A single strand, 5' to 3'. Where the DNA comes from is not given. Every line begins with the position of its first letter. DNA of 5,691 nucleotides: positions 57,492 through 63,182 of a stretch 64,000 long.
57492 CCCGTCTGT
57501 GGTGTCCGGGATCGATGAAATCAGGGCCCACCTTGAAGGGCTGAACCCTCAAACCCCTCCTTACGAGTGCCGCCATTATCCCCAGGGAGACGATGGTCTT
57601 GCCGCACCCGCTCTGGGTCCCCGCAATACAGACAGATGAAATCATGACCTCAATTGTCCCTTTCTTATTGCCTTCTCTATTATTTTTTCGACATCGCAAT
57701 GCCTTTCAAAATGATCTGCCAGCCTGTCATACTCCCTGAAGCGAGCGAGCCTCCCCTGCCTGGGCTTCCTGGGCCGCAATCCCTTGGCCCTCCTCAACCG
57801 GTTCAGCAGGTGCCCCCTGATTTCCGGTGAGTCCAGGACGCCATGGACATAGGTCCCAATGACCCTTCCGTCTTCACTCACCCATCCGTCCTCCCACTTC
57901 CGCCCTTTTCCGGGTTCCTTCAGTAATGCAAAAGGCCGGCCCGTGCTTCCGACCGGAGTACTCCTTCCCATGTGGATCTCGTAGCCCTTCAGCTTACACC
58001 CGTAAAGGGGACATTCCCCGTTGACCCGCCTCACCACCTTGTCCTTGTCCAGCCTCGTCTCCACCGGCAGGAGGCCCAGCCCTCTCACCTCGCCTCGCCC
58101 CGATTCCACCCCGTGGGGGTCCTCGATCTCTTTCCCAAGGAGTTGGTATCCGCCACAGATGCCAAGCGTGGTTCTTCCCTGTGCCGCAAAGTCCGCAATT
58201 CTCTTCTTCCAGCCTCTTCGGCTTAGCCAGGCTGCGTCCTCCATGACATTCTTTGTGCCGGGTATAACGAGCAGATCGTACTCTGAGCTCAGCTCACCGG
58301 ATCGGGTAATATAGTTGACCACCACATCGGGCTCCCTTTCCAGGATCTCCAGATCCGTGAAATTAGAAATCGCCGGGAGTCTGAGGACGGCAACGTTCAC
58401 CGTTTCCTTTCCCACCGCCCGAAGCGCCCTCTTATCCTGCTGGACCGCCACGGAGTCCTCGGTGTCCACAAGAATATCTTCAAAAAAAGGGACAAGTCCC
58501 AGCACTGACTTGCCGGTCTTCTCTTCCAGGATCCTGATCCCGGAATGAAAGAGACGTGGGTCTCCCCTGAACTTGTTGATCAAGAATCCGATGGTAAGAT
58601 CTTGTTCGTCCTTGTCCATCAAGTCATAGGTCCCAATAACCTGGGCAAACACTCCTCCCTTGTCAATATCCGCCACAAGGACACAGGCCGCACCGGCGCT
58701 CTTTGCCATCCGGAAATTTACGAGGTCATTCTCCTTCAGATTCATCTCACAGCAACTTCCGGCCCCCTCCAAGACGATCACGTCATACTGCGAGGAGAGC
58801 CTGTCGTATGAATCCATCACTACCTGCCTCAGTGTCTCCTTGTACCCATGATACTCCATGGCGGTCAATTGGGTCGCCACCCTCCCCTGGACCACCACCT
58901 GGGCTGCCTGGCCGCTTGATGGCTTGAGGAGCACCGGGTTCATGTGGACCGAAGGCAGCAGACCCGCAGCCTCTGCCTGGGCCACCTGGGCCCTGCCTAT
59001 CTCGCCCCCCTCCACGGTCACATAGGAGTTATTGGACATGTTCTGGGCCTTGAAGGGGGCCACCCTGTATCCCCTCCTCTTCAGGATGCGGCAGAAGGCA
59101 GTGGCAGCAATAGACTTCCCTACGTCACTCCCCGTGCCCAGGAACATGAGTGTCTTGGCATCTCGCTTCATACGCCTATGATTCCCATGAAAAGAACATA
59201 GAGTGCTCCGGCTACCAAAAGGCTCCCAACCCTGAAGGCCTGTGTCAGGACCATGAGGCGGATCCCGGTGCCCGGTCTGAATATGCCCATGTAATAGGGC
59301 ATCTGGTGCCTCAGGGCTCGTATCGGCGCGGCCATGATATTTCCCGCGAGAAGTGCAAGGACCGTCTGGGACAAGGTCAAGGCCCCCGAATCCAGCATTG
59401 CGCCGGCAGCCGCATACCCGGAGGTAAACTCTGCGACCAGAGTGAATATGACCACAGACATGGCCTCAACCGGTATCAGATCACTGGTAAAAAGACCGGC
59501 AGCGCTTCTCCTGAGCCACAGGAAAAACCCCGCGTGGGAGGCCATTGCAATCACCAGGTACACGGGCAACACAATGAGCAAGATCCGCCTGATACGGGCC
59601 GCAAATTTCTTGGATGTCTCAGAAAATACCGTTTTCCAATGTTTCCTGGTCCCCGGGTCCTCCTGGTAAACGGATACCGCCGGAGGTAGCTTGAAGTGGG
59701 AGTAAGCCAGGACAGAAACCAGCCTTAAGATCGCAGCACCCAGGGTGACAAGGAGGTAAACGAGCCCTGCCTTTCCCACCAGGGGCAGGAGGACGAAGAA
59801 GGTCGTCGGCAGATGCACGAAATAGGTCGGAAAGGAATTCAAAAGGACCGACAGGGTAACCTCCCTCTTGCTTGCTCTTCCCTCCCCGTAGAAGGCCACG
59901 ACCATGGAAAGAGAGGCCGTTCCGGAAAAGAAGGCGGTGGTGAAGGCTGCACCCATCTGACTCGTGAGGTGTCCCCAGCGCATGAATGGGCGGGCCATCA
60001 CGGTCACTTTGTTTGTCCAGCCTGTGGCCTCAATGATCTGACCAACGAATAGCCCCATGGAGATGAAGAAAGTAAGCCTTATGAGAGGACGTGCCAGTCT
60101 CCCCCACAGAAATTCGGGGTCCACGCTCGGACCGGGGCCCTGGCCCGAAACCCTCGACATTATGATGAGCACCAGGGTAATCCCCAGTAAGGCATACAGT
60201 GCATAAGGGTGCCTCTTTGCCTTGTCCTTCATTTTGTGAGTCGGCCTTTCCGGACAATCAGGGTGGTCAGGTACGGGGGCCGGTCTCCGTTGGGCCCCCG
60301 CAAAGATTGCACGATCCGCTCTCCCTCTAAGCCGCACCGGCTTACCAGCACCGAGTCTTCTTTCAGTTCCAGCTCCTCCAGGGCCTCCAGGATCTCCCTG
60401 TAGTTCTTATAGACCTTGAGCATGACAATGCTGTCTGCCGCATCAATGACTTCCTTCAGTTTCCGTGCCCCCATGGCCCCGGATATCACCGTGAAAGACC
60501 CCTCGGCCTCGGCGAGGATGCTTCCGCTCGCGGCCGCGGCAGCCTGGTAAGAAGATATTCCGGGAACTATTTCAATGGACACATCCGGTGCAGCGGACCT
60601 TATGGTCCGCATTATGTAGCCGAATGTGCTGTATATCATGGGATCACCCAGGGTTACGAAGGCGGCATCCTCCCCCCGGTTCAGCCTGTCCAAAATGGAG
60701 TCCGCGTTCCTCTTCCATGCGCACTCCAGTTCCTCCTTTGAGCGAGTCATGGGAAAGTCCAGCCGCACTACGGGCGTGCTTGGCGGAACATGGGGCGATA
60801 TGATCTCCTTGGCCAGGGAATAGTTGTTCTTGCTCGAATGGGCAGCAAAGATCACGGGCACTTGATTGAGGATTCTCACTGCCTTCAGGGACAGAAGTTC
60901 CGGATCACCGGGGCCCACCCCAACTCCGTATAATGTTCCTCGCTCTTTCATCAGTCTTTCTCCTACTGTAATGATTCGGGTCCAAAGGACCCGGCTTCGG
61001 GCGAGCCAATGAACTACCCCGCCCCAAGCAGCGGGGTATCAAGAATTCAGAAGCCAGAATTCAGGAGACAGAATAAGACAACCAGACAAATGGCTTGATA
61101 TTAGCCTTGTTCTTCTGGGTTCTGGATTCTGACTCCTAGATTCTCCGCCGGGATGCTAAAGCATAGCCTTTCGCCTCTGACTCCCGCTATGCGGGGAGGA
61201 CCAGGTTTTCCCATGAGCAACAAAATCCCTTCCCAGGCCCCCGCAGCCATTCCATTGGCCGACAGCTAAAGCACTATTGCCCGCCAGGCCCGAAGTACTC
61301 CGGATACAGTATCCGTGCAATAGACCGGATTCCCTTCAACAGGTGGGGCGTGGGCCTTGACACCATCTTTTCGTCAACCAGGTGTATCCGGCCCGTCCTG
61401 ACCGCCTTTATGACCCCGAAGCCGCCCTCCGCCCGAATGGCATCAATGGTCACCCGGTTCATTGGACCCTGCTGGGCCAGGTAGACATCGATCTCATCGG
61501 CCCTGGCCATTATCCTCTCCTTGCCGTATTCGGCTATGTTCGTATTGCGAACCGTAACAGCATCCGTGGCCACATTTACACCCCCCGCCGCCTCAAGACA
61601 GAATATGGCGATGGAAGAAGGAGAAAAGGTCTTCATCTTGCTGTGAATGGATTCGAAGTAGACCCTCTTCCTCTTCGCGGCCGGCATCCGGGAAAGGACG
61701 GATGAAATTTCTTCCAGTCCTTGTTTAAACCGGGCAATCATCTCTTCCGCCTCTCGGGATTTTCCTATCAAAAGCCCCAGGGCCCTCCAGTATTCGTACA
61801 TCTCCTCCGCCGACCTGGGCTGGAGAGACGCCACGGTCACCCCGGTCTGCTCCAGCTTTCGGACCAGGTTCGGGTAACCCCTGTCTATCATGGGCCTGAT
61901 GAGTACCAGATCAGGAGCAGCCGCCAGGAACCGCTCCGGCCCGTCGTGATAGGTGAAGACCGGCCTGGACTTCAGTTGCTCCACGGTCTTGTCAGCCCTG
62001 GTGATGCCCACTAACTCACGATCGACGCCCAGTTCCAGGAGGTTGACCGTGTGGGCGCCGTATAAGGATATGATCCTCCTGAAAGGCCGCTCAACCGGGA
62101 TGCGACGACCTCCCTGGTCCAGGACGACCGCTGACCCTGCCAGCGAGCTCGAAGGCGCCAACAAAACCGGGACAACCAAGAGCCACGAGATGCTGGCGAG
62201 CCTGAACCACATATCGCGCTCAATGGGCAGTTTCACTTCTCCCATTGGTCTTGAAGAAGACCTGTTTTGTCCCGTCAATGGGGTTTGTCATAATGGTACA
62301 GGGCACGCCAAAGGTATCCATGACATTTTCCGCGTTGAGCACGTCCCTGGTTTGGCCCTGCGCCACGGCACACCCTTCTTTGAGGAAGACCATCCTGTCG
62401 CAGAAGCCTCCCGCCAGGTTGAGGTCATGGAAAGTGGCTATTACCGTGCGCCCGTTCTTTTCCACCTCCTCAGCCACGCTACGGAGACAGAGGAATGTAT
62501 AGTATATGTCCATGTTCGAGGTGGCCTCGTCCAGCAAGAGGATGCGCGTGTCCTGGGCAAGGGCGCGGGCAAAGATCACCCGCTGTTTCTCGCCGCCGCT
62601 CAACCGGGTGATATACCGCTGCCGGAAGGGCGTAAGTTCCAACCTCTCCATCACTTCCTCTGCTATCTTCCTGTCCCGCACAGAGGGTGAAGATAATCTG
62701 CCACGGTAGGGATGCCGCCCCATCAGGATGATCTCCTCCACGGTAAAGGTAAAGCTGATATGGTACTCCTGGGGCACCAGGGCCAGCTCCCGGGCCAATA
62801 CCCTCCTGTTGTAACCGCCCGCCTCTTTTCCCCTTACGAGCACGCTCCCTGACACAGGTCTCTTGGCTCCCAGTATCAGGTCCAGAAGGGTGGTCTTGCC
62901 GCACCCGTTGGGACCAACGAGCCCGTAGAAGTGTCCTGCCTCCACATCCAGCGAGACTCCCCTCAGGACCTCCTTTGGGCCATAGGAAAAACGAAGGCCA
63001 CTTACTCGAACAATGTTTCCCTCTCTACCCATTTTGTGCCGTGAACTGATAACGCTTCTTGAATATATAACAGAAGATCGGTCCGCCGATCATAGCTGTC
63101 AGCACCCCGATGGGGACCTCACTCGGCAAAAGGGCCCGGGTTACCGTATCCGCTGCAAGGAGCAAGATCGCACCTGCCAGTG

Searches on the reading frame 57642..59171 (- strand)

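Call 16: search_protein_families(library=pfam, proteins=[window:57642-59171:-], max_evalue=0.01)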
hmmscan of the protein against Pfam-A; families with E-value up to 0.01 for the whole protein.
window:57642-59171:- (509 aa): 4 families
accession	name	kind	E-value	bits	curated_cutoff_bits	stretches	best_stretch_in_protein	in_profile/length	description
PF07685.20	GATase_3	-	6.9e-58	195.9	27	1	259-449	1-194/196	CobB/CobQ-like glutamine amidotransferase domain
PF01656.29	CbiA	-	5.5e-21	75.3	25.4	1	9-233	2-115/125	CobQ/CobB/MinD/ParA nucleotide binding domain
PF13500.12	AAA_26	-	1.8e-14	54.5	27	1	6-232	1-193/198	AAA domain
PF07755.17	DUF1611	-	0.0046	16.8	25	0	4-38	11-45/201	Domain of unknown function (DUF1611_C) P-loop domain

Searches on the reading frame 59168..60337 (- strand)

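Call 16: search_protein_families(library=pfam, proteins=[window:59168-60337:-], max_evalue=0.01)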
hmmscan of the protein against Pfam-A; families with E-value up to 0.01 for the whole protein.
window:59168-60337:- (389 aa): 1 family
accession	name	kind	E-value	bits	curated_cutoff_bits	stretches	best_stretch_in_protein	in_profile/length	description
PF07670.19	Gate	-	2.7e-05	25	29.6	1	86-176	2-94/104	Nucleoside recognition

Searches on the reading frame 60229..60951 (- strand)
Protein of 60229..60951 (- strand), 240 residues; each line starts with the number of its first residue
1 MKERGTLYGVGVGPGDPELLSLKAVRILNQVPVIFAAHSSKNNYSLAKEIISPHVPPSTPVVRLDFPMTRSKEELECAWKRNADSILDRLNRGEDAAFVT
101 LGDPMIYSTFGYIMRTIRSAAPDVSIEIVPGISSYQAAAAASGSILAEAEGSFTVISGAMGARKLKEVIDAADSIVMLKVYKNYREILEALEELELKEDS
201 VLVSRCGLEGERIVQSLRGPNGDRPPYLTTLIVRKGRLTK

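Call 17: search_protein_families(library=pfam, proteins=[window:60229-60951:-], max_evalue=0.1)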
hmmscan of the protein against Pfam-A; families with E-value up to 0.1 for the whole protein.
window:60229-60951:- (240 aa): 1 family
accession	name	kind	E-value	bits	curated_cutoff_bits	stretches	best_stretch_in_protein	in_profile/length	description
PF00590.25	TP_methylase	-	1.7e-50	172.4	27.8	1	6-216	1-206/212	Tetrapyrrole (Corrin/Porphyrin) Methylases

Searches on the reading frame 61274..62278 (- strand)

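Call 17: search_protein_families(library=pfam, proteins=[window:61274-62278:-], max_evalue=0.1)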
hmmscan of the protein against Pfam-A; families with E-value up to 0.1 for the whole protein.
window:61274-62278:- (334 aa): 1 family
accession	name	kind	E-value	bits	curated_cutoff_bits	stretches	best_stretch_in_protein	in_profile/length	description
PF01497.23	Peripla_BP_2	-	2.7e-12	47.1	27.5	1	69-303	1-233/235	Periplasmic binding protein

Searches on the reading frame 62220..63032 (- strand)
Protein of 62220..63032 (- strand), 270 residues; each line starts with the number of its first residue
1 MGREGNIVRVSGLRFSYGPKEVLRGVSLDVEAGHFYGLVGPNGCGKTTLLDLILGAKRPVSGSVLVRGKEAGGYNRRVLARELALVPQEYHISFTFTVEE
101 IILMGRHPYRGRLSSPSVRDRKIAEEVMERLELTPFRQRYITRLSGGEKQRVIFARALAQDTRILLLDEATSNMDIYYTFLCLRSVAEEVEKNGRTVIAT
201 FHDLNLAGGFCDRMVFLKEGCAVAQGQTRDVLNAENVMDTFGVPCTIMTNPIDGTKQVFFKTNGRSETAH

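Call 17: search_protein_families(library=pfam, proteins=[window:62220-63032:-], max_evalue=0.1)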
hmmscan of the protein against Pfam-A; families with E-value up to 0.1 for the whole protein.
window:62220-63032:- (270 aa): 11 families
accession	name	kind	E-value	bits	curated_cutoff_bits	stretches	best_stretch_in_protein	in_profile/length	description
PF00005.33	ABC_tran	-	2.4e-33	116.1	25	1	23-172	1-137/137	ABC transporter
PF13304.12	AAA_21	-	1.6e-06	28.9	27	1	35-96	1-76/304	AAA domain, putative AbiEii toxin, Type IV TA system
PF02463.25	SMC_N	-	3e-06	27.3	40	1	34-200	25-196/220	RecF/RecN/SMC N terminal domain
PF13476.12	AAA_23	-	0.0014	19.7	27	1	35-54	21-40/201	AAA domain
PF13555.12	AAA_29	-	0.0098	16.1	27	1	30-51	19-40/61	P-loop containing region of AAA domain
PF13558.12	SbcC_Walker_B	-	0.018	15.7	27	0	141-179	30-81/90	SbcC/RAD50-like, Walker B motif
PF00004.35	AAA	-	0.02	15.8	21.2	0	38-54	3-19/131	ATPase family associated with various cellular activities (AAA)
PF13401.12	AAA_22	-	0.038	14.7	27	0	37-80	9-33/130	AAA domain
PF01637.24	ATPase_2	-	0.042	14.1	33.2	0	32-53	19-40/225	ATPase domain predominantly from Archaea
PF19263.5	DUF5906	-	0.086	13.9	27.6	0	38-89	1-54/114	Family of unknown function (DUF5906)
PF00931.28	NB-ARC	-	0.091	12.4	23.5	0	33-54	19-39/248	NB-ARC domain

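Call 43: find_encoding_contigs(protein=window:62220-63032:-, flank=10000, max_places=3)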
Protein window:62220-63032:- (270 aa): 3 contigs read that carry it; 2 places shown.
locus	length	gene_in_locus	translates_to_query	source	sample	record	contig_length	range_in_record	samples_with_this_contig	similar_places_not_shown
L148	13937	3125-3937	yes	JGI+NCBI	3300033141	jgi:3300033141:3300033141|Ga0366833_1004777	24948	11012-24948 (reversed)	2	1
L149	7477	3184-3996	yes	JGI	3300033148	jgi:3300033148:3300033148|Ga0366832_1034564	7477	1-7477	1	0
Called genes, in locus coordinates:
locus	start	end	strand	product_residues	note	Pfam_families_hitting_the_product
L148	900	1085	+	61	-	-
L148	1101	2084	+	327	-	PF06180:CbiK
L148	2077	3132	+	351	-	PF01032:FecCD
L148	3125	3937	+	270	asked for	PF00005:ABC_tran, PF02463:SMC_N (weak), PF13304:AAA_21 (faint)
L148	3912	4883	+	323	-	PF01497:Peripla_BP_2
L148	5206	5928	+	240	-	PF00590:TP_methylase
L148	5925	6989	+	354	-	PF07670:Gate (faint)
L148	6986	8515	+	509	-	PF01656:CbiA, PF13500:AAA_26, PF07685:GATase_3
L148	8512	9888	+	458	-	PF01656:CbiA, PF13500:AAA_26, PF07685:GATase_3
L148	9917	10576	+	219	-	PF02570:CbiC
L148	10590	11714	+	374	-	PF01888:CbiD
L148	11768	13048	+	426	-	PF00590:TP_methylase, PF01135:PCMT (weak)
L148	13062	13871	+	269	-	PF00590:TP_methylase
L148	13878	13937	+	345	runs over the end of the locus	PF11760:CbiG_N, PF11761:CbiG_mid, PF01890:CbiG_C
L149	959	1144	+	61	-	-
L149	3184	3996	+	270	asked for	PF00005:ABC_tran, PF02463:SMC_N (weak), PF13304:AAA_21 (faint)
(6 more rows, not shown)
